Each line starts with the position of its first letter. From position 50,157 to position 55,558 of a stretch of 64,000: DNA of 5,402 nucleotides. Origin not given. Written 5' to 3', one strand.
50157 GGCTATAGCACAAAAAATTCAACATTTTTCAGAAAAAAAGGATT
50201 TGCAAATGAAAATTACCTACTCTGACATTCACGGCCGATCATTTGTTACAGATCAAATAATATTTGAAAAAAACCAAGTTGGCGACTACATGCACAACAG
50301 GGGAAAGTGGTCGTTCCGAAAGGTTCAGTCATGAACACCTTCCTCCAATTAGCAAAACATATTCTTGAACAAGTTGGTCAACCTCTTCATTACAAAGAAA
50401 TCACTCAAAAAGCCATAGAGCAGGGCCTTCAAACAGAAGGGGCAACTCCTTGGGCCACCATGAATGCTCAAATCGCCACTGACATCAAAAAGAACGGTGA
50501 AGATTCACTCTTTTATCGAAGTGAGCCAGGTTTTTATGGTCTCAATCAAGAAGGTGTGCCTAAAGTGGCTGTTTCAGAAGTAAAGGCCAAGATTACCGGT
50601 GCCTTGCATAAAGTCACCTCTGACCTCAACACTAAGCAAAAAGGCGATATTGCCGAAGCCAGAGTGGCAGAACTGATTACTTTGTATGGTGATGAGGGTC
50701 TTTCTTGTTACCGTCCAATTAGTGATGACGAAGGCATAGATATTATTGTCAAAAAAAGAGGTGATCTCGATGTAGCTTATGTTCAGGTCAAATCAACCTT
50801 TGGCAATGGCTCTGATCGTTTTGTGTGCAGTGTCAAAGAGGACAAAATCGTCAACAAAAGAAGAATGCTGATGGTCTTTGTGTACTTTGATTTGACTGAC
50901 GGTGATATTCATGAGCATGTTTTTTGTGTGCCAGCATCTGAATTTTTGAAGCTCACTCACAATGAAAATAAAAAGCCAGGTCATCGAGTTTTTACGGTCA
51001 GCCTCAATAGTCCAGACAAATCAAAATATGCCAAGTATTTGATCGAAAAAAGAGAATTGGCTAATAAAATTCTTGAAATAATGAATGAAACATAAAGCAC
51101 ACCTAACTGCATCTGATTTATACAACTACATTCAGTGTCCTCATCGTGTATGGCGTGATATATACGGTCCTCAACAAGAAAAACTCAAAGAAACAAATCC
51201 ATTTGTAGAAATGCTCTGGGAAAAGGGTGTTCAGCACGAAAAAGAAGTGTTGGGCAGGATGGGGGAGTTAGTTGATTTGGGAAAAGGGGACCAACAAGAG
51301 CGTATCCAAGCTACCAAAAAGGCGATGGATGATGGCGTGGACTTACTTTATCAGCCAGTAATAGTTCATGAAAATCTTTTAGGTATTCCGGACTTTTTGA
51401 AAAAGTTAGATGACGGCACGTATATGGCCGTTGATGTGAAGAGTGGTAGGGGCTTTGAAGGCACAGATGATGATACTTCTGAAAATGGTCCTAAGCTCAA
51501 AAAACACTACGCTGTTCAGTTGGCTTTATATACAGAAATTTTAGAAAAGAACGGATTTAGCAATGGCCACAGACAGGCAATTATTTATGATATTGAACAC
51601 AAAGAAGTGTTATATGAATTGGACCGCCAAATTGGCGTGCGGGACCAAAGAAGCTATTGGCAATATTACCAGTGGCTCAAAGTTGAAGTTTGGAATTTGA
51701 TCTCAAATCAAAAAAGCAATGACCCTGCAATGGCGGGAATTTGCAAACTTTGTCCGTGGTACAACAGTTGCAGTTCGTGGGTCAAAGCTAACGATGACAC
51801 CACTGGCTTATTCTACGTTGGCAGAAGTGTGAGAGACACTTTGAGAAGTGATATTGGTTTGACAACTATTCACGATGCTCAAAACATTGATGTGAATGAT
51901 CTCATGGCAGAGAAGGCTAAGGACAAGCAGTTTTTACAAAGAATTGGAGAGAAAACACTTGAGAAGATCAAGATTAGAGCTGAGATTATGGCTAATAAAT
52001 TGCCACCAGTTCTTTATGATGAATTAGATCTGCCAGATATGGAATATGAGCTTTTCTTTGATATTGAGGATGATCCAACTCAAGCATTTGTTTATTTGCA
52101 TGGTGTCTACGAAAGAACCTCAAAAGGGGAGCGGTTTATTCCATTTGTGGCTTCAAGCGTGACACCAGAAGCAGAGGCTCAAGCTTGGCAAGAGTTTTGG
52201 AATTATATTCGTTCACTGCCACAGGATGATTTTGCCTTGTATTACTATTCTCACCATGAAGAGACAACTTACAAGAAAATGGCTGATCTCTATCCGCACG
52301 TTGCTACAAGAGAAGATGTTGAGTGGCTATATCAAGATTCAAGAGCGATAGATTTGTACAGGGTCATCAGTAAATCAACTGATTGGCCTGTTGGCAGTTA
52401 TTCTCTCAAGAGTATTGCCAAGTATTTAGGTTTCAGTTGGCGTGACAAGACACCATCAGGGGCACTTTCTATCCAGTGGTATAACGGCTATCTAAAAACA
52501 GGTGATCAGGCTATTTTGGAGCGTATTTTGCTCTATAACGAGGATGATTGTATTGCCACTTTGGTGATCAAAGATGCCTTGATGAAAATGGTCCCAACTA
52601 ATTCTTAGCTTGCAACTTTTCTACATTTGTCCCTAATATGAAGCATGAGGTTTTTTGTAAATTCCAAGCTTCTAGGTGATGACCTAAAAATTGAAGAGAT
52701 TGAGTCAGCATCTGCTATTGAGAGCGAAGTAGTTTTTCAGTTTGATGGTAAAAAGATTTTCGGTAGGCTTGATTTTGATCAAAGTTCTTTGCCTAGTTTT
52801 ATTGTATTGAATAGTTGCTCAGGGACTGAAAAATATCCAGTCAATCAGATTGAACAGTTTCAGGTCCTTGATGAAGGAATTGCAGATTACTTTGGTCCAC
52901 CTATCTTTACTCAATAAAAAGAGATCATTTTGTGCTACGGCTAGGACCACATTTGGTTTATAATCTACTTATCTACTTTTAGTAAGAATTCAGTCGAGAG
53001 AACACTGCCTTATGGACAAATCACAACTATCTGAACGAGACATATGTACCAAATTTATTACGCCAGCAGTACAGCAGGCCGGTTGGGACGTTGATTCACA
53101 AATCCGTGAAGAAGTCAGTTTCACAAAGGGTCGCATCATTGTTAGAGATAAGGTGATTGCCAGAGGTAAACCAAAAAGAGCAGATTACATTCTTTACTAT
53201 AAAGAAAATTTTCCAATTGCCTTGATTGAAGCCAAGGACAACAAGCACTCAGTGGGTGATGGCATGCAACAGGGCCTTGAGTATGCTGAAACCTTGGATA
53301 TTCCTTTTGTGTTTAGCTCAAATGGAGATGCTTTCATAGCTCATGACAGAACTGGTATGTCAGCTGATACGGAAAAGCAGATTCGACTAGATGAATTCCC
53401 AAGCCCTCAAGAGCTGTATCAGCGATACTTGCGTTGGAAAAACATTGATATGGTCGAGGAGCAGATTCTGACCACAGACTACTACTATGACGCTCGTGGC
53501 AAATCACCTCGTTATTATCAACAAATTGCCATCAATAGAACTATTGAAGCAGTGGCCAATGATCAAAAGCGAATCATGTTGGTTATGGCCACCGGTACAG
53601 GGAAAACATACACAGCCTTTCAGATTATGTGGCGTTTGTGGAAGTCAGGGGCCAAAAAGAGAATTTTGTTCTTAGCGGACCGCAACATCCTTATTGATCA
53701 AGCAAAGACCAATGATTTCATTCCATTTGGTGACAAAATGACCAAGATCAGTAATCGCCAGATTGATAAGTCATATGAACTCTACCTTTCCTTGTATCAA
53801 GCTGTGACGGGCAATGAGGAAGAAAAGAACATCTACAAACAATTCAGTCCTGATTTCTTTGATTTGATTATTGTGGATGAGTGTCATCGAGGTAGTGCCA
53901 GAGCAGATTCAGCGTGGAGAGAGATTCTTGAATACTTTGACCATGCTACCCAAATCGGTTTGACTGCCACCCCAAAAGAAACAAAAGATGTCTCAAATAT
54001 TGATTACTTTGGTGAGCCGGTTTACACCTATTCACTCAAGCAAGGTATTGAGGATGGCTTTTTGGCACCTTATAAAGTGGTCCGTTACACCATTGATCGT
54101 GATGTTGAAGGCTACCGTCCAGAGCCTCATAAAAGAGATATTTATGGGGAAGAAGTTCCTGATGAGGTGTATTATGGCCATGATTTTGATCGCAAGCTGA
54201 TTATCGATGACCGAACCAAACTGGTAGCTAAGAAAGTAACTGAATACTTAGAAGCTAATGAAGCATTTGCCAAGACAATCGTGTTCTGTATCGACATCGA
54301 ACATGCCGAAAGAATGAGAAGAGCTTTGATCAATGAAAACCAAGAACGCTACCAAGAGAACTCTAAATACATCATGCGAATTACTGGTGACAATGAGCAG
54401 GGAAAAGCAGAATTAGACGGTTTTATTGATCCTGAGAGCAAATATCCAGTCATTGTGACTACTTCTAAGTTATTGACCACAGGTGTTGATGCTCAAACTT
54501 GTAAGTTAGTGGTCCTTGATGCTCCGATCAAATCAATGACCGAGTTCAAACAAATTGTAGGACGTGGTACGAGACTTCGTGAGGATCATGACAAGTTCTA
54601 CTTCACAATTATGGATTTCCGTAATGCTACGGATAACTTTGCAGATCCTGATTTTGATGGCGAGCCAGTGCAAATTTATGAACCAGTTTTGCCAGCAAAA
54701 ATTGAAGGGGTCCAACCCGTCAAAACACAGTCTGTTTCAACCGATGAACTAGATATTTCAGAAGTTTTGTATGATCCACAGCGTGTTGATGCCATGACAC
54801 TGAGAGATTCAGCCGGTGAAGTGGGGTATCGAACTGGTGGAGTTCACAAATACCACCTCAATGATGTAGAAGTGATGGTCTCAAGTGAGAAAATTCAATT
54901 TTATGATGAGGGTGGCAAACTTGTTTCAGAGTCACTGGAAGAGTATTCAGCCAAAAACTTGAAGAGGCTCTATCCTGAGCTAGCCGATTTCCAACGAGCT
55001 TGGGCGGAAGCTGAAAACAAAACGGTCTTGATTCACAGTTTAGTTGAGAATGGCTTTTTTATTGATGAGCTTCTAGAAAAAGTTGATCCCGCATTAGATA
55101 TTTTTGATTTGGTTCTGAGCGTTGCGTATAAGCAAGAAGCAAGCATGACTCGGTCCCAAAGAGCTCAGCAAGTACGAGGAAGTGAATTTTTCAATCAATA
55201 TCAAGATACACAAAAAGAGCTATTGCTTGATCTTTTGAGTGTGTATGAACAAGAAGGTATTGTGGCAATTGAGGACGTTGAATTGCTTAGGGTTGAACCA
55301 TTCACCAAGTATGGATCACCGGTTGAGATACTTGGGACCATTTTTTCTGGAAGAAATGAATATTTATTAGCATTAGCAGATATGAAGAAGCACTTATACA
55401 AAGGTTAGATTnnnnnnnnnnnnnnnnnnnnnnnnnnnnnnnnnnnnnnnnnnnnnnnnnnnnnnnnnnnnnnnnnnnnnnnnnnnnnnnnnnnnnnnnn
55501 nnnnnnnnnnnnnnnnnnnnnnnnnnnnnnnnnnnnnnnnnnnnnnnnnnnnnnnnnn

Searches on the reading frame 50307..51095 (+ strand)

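Call 3: search_protein_families(library=pfam, proteins=[window:50307-51095:+], max_evalue=0.1)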
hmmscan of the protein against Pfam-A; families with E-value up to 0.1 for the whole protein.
window:50307-51095:+ (262 aa): 4 families
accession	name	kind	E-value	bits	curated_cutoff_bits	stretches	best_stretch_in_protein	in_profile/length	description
PF05066.19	HARE-HTH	-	1.6e-17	64.1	25.9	1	11-80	2-69/71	HB1, ASXL, restriction endonuclease HTH domain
PF11645.14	PDDEXK_5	-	5.3e-05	23.7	26.1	1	108-168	2-57/138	PD-(D/E)XK endonuclease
PF02727.21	Cu_amine_oxidN2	-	0.009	16.7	21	1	214-251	18-54/87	Copper amine oxidase, N2 domain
PF04471.18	Mrr_cat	-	0.025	15.1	21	1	138-164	30-57/115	Restriction endonuclease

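Call 4: search_protein_families(library=padloc, proteins=[window:50307-51095:+], max_evalue=0.1)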
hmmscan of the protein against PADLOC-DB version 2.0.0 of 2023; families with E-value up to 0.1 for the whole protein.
window:50307-51095:+ (262 aa): 0 families

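Call 5: search_protein_families(library=ncbifam, proteins=[window:50307-51095:+], max_evalue=0.1)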
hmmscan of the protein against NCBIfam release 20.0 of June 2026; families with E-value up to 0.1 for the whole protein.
window:50307-51095:+ (262 aa): 0 families

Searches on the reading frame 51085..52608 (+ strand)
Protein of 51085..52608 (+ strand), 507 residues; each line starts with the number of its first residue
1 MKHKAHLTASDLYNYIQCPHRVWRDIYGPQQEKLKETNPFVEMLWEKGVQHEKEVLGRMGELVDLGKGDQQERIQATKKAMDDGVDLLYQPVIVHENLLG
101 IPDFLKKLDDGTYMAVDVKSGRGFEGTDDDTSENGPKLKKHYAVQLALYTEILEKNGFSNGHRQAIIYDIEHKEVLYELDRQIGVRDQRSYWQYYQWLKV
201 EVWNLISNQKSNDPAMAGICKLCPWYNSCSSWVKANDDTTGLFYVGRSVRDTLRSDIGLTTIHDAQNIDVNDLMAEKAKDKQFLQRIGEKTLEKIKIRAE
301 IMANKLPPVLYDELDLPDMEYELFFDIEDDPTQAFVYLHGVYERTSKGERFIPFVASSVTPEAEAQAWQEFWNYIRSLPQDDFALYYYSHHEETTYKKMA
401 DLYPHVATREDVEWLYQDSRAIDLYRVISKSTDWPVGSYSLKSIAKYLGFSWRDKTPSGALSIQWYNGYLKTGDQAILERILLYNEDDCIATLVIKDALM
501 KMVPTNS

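Call 3: search_protein_families(library=pfam, proteins=[window:51085-52608:+], max_evalue=0.1)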
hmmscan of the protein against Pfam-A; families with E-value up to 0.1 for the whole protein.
window:51085-52608:+ (507 aa): 4 families
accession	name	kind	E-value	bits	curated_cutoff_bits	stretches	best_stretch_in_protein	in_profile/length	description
PF13482.12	RNase_H_2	-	1.2e-30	107.1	22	1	323-499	1-164/165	RNase_H superfamily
PF12705.13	PDDEXK_1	-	3.3e-06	27.6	22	1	40-229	63-246/247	PD-(D/E)XK nuclease superfamily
PF11074.14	DUF2779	-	0.024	15.3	23.3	0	373-431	60-114/126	Domain of unknown function(DUF2779)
PF01930.23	Cas_Cas4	-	0.076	13.5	22.7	0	114-230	67-159/160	Domain of unknown function DUF83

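Call 4: search_protein_families(library=padloc, proteins=[window:51085-52608:+], max_evalue=0.1)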
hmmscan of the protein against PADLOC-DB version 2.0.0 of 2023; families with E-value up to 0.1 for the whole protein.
window:51085-52608:+ (507 aa): 6 families
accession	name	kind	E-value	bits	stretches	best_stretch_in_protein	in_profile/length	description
PDLC01447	Cas4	-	5.2e-07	28.3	1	7-232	5-160/161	"CAS-I,CAS-II,CAS-III,CAS-IV,CAS-V,CAS-VI; acquisition_associated"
PDLC01250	Cas4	-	6.4e-07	27.8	1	9-229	3-167/168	"CAS-I,CAS-II,CAS-III,CAS-IV,CAS-V,CAS-VI; acquisition_associated"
PDLC00943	Cas4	-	6.9e-07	27.4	1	11-229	5-178/180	CRISPR-associated protein Cas4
PDLC00944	Cas4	-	6e-06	24.6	1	78-229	47-176/177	Cas4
PDLC01611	Cas4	-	0.0046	15.3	1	101-230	54-157/158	"CAS-I,CAS-II,CAS-III,CAS-IV,CAS-V,CAS-VI; acquisition_associated"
PDLC01771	Cas4b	-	0.027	12.7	1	137-230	76-159/162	-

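Call 5: search_protein_families(library=ncbifam, proteins=[window:51085-52608:+], max_evalue=0.1)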
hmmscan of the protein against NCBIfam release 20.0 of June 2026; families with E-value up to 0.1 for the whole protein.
window:51085-52608:+ (507 aa): 3 families
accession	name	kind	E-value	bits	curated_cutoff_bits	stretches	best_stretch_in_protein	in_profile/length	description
TIGR03491.1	TIGR03491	subfamily_domain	7.3e-77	259.3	97.45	1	8-497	2-460/462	TM0106 family RecB-like putative nuclease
TIGR00372.1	cas4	equivalog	2.6e-06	27.4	65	1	11-229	5-178/180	CRISPR-associated protein Cas4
TIGR02785.1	addA_Gpos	equivalog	0.058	11.2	707.65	1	100-167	1161-1224/1234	helicase-exonuclease AddAB subunit AddA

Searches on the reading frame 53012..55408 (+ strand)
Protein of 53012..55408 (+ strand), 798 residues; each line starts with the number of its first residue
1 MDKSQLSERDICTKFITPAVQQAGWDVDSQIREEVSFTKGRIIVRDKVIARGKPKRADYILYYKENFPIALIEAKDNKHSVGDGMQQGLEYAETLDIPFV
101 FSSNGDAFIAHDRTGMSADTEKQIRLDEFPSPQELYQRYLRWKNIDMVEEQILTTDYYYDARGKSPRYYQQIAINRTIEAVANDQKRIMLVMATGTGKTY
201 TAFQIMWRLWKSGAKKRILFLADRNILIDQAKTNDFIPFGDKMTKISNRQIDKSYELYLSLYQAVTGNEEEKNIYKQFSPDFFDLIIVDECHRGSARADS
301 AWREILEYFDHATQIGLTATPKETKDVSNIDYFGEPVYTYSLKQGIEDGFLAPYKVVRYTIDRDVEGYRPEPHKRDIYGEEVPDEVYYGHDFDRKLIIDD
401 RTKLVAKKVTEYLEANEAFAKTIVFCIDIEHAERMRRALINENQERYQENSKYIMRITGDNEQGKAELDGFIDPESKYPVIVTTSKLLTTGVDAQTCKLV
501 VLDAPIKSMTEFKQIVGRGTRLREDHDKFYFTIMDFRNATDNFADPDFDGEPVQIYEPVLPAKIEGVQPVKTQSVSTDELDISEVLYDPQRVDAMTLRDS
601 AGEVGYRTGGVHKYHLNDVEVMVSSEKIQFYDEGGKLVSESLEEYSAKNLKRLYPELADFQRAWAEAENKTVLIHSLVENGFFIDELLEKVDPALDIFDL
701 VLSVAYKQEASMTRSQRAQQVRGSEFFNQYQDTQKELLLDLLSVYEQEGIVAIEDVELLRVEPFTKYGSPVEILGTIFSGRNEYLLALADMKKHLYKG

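Call 3: search_protein_families(library=pfam, proteins=[window:53012-55408:+], max_evalue=0.1)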
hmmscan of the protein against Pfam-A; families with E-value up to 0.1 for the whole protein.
window:53012-55408:+ (798 aa): 8 families
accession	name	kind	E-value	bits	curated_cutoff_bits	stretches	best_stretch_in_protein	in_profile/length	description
PF04851.21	ResIII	-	2.4e-47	161.3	22.5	1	165-322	3-163/164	Type III restriction enzyme, res subunit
PF18766.7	SWI2_SNF2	-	2.3e-20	73.7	26.7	1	169-354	1-188/221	SWI2/SNF2 ATPase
PF08463.15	EcoEI_R_C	-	2.8e-18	67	24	1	640-796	1-163/163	EcoEI R protein C-terminal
PF04313.20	HSDR_N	-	1.8e-11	44.7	25.1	2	48-114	119-193/198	Type I restriction enzyme R protein N terminus (HSDR_N)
PF00270.35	DEAD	-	2.2e-11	44.2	26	1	170-324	4-164/167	DEAD/DEAH box helicase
PF13588.12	HSDR_N_2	-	3.9e-08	33.8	25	1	33-113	15-96/110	Type I restriction enzyme R protein N terminus (HSDR_N)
PF00271.37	Helicase_C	-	1e-06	29.4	23.5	1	409-522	6-109/110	Helicase conserved C-terminal domain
PF01935.23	DUF87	-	0.083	13.4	23.2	0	193-214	31-53/220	Helicase HerA, central domain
